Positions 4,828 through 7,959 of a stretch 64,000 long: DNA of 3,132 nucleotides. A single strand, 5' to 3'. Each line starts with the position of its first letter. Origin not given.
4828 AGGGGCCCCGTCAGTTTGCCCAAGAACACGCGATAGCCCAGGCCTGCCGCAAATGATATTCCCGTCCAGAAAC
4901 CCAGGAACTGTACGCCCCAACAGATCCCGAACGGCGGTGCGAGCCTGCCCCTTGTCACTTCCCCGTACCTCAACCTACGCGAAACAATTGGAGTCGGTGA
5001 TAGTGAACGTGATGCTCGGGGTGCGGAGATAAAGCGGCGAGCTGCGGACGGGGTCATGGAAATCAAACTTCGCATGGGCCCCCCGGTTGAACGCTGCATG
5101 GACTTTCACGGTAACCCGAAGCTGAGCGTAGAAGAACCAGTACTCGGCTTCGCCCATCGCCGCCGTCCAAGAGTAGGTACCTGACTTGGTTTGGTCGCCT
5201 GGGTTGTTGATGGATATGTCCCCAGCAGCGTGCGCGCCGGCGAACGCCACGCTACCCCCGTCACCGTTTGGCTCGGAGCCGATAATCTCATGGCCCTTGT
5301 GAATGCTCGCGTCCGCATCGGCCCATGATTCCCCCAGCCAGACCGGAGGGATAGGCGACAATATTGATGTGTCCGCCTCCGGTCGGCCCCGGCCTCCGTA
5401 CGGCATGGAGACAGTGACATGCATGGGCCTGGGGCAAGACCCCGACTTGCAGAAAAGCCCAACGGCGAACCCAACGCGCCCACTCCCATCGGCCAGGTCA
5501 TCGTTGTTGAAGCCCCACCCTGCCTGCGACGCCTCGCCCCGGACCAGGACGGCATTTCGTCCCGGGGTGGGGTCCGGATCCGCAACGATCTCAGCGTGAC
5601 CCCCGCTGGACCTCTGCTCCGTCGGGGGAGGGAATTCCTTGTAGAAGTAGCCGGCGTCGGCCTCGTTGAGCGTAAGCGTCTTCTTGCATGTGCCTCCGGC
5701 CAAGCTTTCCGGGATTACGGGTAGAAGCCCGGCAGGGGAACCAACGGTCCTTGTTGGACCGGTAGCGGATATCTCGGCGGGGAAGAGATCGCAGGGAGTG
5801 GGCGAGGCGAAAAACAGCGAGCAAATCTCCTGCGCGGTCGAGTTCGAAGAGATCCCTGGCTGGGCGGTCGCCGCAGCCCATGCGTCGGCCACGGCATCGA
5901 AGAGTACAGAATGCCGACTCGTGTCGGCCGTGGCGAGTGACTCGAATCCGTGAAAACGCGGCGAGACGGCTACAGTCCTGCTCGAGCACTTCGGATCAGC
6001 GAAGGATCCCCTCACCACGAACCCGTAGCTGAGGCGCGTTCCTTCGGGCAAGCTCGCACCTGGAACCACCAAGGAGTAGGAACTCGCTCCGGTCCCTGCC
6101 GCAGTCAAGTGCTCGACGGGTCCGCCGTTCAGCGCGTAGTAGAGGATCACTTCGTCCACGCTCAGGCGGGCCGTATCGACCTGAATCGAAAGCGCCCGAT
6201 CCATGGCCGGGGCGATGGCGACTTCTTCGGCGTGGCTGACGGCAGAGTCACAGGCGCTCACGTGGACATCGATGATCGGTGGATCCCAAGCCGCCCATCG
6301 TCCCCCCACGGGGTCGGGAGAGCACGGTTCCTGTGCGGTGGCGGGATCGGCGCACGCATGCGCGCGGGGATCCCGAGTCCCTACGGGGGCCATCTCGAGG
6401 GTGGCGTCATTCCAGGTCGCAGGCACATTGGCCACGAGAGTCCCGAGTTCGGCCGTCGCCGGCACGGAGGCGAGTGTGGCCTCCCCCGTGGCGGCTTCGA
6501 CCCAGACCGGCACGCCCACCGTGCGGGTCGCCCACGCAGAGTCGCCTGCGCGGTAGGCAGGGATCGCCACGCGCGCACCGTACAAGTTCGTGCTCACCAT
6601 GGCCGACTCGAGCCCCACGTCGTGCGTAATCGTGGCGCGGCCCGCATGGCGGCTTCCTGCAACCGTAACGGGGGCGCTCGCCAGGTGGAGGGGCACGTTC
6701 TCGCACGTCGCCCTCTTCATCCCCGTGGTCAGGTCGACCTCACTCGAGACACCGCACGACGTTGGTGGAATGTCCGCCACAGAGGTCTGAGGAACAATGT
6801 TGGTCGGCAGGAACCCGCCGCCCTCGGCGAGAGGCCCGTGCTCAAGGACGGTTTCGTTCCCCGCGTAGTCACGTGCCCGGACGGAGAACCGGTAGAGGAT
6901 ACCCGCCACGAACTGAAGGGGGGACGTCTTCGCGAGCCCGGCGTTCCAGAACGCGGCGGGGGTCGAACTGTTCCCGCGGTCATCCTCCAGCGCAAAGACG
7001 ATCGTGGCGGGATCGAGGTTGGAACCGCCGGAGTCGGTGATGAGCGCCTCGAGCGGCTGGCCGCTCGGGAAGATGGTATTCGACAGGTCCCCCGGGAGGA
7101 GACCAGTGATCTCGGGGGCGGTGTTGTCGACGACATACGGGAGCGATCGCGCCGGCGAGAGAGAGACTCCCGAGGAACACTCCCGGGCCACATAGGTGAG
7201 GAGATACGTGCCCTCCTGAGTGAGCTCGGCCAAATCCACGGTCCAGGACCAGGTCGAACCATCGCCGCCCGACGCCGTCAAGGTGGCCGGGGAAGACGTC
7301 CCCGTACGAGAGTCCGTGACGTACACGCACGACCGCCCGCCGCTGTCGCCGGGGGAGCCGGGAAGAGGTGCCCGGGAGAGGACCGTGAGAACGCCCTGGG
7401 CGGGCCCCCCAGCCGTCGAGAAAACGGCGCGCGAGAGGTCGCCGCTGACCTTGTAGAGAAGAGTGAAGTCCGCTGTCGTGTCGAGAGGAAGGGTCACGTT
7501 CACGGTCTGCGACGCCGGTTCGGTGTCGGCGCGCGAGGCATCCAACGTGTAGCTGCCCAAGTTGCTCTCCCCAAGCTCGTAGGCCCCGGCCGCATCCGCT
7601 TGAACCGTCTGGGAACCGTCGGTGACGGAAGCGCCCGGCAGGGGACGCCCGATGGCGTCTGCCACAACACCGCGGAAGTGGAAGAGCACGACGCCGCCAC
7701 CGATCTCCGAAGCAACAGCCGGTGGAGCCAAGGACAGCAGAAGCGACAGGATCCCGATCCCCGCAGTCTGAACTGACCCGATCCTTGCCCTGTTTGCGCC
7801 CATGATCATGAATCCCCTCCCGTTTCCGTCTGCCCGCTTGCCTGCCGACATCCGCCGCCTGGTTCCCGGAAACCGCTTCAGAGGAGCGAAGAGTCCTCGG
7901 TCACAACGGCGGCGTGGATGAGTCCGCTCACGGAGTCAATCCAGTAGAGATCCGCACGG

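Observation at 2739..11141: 8-kb operon of large secreted proteins of unknown function with CarboxypepD_reg-like domains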

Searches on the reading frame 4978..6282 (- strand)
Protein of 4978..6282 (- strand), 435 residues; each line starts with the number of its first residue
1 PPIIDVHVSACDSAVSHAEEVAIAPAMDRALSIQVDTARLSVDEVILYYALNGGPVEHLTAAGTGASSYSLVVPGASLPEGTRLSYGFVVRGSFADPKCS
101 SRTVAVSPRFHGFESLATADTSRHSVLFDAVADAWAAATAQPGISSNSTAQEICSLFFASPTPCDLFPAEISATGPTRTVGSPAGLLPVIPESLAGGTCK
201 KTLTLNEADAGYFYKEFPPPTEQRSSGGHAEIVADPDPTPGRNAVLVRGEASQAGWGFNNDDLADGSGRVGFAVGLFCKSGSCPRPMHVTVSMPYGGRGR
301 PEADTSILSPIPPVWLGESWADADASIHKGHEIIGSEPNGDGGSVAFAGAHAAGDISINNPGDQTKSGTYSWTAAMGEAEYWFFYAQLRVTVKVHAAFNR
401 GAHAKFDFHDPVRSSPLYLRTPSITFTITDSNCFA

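Call 57: search_protein_representatives(protein=window:4978-6282:-)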
Query: 435 residues. Proteins with E-value up to 0.001 (for the whole library): 30; up to 1e-10: 26; up to 1e-30: 4. The best 30 are listed.
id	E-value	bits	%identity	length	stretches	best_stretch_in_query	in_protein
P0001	1.1e-292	986.9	100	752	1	1-435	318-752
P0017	1.2e-44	169.5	35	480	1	1-431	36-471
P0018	1.5e-32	129.6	44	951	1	2-169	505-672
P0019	2.8e-31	125.4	43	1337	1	1-176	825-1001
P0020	1.2e-29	120.0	30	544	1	1-430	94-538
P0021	2.0e-29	119.3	39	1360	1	1-178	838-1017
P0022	7.1e-28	114.2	37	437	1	26-279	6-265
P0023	2.0e-27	112.8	32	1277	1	6-312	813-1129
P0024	3.5e-27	112.0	37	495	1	1-176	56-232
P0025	6.0e-27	111.2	33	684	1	1-229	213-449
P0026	1.2e-25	106.9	29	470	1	1-387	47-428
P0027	5.3e-24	101.5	34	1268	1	7-301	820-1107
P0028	1.2e-22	97.0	32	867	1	1-273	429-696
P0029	3.7e-20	88.8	29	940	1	2-304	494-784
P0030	3.4e-17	79.1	31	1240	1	7-200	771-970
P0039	2.5e-11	59.7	34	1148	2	8-170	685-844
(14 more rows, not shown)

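Call 58: search_protein_families(library=pfam, proteins=[P0017, P0018, P0019, P0020, P0021, P0023, P0025, P0028, P0029, P0039], max_evalue=0.001)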
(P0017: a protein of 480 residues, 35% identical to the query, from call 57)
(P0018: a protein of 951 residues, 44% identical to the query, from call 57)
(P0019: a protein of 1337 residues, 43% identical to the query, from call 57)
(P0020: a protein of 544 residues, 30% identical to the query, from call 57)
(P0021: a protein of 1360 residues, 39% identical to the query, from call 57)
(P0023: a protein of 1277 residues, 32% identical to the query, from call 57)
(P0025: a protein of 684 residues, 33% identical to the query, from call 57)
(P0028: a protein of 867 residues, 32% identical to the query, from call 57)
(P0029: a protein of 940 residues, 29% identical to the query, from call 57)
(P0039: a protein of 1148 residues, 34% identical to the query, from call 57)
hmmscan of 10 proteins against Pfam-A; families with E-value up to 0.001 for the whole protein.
P0017 (480 aa): 1 family
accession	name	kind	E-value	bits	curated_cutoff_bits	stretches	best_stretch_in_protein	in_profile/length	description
PF22184.2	CBM_56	-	1.6e-05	25.4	27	1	66-122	11-64/75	Carbohydrate binding module family 56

P0018 (951 aa): 2 families
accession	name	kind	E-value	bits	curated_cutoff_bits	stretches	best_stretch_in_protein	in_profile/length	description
PF13620.12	CarboxypepD_reg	-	6.5e-08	33.2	32.3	1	36-109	2-82/82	Carboxypeptidase regulatory-like domain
PF13715.12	CarbopepD_reg_2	-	2.5e-05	24.7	32.2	1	36-100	1-67/88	CarboxypepD_reg-like domain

P0019 (1337 aa): 1 family
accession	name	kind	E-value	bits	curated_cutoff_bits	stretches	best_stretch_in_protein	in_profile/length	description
PF19077.6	Big_13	-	9.5e-05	23.3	27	0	514-542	73-102/102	Bacterial Ig-like domain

P0020 (544 aa): 0 families

P0021 (1360 aa): 2 families
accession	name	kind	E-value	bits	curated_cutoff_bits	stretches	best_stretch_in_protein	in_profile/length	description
PF07676.18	PD40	-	8.4e-11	42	20.9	0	276-305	6-35/38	WD40-like Beta Propeller Repeat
PF19077.6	Big_13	-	1.7e-06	28.9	27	0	522-553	70-101/102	Bacterial Ig-like domain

P0023 (1277 aa): 1 family
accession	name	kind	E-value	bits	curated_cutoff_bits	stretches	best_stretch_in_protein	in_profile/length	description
PF19077.6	Big_13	-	1.2e-08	35.8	27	0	588-628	54-94/102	Bacterial Ig-like domain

P0025 (684 aa): 0 families

P0028 (867 aa): 0 families

P0029 (940 aa): 3 families
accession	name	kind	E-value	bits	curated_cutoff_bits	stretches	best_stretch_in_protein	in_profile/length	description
PF13620.12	CarboxypepD_reg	-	1.8e-10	41.5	32.3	1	30-103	2-81/82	Carboxypeptidase regulatory-like domain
PF13715.12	CarbopepD_reg_2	-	1.7e-07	31.6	32.2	1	30-102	1-75/88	CarboxypepD_reg-like domain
PF16371.11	MetallophosN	-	2.4e-05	24.9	35.6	1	32-75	1-42/77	N terminal of Calcineurin-like phosphoesterase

P0039 (1148 aa): 3 families
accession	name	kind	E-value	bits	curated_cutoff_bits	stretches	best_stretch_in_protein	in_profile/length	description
PF13585.12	CHU_C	-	5.5e-11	42.9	27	0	106-182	6-74/86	CHU_C Type IX secretion signal domain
PF13860.13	FlgD_ig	-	7e-10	39.2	27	1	312-375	6-73/79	FlgD Ig-like domain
PF19077.6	Big_13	-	1.5e-09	38.7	27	0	266-299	69-102/102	Bacterial Ig-like domain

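Call 65: find_encoding_contigs(protein=P0017, flank=10000)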
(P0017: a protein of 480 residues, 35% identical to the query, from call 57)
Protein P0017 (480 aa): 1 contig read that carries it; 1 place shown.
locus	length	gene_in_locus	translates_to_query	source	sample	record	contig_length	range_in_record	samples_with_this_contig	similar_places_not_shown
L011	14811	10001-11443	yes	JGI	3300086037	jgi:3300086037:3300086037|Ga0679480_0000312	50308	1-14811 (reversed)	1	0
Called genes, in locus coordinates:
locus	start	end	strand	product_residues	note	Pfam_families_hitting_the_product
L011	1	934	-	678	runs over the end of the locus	PF13699:eCIS_core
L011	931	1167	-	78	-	-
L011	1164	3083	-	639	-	PF22977:WHD, PF00004:AAA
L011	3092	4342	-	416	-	PF14065:Pvc16_N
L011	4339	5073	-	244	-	-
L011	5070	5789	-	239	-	PF12322:T4_baseplate (weak)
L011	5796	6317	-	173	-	PF06841:Phage_T4_gp19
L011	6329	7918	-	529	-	PF04984:Phage_sheath_1, PF17482:Phage_sheath_1C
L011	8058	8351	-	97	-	-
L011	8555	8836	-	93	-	-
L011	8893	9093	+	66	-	-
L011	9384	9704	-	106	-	PF13828:DUF4190 (weak)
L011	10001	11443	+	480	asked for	PF22184:CBM_56 (faint)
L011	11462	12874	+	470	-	-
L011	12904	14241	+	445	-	PF07676:PD40 (faint)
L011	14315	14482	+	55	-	-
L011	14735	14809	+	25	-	?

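Call 67: predict_structure(alignment_id=A7)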
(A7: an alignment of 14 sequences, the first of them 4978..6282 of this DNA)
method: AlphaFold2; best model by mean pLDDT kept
length: 435 residues; sequences in the alignment: 14
mean_pLDDT: 72.0   pTM: 0.67
mean pLDDT of the five models: 72.0, 68.9, 67.4, 66.9, 65.6
residues with pLDDT >= 90: 58; 70-90: 202; 50-70: 121; < 50: 54
segments of 3 or more residues with pLDDT < 50: 176-183, 188-196, 309-315, 338-354, 409-416
pLDDT, mean of each block of 10 residues (from residue 1): 56 84 93 91 93 92 88 95 90 83 74 84 64 69 72 83 73 50 48 49 75 67 58 60 73 68 79 74 72 83 60 54 81 61 37 54 76 79 84 75 66 58 83 50
secondary structure, 60 per line:
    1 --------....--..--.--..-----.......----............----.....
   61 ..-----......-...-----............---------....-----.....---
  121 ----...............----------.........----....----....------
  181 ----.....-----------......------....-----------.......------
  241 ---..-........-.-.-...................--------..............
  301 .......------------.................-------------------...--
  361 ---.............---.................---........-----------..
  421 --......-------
elements in order: H9-12 E29-35 E40-51 E56-62 E68-73 E83-94 E104-107 E113-117 H125-139 H150-157 H163-166 E171-174 E185-189 E201-206 E213-216 E228-234 E247-254 E260-278 E287-307 E320-336 E356-358 E364-376 E380-396 E400-407 E423-428

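Call 75: fold_search(model_id=the predicted structure, library=viral)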
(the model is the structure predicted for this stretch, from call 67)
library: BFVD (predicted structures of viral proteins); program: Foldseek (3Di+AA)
matches with E <= 10: 1609; with E <= 0.001: 82
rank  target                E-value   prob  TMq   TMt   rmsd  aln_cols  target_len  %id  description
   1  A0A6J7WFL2            6.9e-07  0.99  0.15  0.09  36.6       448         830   12  Tip attachment protein J [uncultured Caudovirales phage]
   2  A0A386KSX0            1.1e-06  0.89  0.15  0.08  42.7       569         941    9  Host specificity protein J [Caulobacter phage Kronos]
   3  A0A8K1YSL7            2.3e-06  0.85  0.15  0.13  49.7       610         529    8  Tail fiber protein (Fragment) [Klebsiella phage vB_Kpn-VAC111]
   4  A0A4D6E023            6.4e-06  0.94  0.16  0.09  23.8       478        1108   13  (no name in the UniProt tables at hand)
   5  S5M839                9.3e-06  0.63  0.15  0.08  24.5       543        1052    9  Minor structural protein [Bacillus phage Basilisk]
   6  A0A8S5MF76            1.1e-05  0.77  0.10  0.07  18.4       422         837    9  Tail protein [Siphoviridae sp. ctYh54]
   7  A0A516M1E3            1.8e-05  0.44  0.14  0.09  32.9       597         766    9  (no name in the UniProt tables at hand)
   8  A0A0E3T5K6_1          1.8e-05  0.44  0.12  0.07  25.4       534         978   10  Tail fiber [Bacillus phage Stills]
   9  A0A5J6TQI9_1          1.9e-05  0.87  0.15  0.10  25.6       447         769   11  (no name in the UniProt tables at hand)
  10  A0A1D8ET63            2.6e-05  1.00  0.21  0.36   8.4       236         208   13  Uncharacterized protein [Propionibacterium phage Anatole]
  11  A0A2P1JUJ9            2.8e-05  0.98  0.17  0.09  26.1       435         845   10  Fibronectin type-III domain-containing protein [Bacillus phage Anath]
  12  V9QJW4                2.8e-05  0.54  0.14  0.11  35.2       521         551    8  (no name in the UniProt tables at hand)
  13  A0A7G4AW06            3.6e-05  0.84  0.15  0.08  28.2       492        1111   10  Minor tail protein [Streptomyces phage Coruscant]
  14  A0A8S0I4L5            3.6e-05  0.75  0.15  0.09  21.9       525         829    7  (no name in the UniProt tables at hand)
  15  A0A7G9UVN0            4.3e-05  0.38  0.13  0.12  34.6       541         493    9  (no name in the UniProt tables at hand)
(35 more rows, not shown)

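Call 87: search_solved_structures(query=A7, max_evalue=1)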
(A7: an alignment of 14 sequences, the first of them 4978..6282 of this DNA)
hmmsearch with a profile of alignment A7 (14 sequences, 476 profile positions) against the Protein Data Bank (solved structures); distinct sequences matched with E-value up to 1: 0.

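Call 90: find_encoding_contigs(protein=P0018, flank=10000)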
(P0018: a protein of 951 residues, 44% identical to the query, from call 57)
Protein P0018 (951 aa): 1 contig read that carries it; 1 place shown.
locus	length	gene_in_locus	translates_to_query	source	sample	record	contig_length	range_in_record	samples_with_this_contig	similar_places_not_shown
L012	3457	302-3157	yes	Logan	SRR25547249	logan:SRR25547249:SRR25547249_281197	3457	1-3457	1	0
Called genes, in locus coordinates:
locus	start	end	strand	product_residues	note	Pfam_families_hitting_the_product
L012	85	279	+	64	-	-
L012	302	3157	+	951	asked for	PF13620:CarboxypepD_reg, PF13715:CarbopepD_reg_2 (faint)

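Call 91: find_encoding_contigs(protein=P0029, flank=10000)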
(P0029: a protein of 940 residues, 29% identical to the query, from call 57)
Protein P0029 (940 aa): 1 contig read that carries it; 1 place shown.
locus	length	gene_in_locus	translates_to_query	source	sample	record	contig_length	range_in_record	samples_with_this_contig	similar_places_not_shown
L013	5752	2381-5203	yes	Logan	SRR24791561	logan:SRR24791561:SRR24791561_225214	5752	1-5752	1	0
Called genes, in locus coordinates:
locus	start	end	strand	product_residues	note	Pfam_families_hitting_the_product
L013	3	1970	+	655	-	?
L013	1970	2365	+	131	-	PF16371:MetallophosN (weak), PF13620:CarboxypepD_reg (weak)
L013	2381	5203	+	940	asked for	PF13620:CarboxypepD_reg, PF13715:CarbopepD_reg_2 (weak)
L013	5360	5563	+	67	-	-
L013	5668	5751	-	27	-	?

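Call 96: search_protein_families(library=pfam, alignment_id=A7, max_evalue=1)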
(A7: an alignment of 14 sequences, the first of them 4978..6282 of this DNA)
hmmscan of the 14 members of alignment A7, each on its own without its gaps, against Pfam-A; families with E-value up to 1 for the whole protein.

A. member 1, window:4978-6282:- (435 aa): 0 families

B. families by the number of members that match (of 14 scanned): 5 families
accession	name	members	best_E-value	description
PF22184.2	CBM_56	6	1.6e-05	Carbohydrate binding module family 56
PF05568.16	ASFV_J13L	1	0.024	African swine fever virus J13L protein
PF12516.13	DUF3719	1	0.083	Protein of unknown function (DUF3719)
PF03491.18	5HT_transport_N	1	0.11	Serotonin (5-HT) neurotransmitter transporter, N-terminus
PF02525.22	Flavodoxin_2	1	0.17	Flavodoxin-like fold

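Call 106: search_protein_families(library=pfam, proteins=[L011:12904-14241:+, L013:3-1970:+], max_evalue=0.001)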
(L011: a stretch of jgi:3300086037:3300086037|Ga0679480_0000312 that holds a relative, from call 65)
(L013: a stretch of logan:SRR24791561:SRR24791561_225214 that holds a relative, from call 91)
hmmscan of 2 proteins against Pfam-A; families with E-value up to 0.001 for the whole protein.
L011:12904-14241:+ (445 aa): 1 family
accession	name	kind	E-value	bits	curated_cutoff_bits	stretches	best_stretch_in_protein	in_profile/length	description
PF07676.18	PD40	-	1.3e-18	66.9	20.9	0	405-426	9-30/38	WD40-like Beta Propeller Repeat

L013:3-1970:+ (655 aa): 0 families

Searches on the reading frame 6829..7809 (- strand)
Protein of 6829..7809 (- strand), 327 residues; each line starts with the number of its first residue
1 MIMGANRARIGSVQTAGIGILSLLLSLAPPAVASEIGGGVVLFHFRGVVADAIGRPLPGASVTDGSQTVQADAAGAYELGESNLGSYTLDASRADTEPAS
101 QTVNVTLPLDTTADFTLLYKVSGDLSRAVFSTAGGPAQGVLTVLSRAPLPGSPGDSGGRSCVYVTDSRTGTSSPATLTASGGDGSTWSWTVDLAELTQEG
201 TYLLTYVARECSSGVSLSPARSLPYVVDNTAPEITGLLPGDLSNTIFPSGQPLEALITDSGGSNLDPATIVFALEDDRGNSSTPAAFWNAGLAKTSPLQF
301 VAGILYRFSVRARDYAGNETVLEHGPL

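Call 101: find_related_loci(query=A8, collection=metagenome_contigs, flank=10000)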
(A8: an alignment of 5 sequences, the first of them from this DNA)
Query A8 (327 aa) in metagenome_contigs; peptide patterns used: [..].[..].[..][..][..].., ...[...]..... (x = any residue, [..] = any of these).
238 stretches matched a pattern, but none encodes a relative of the query by tblastn (E <= 1e-3).
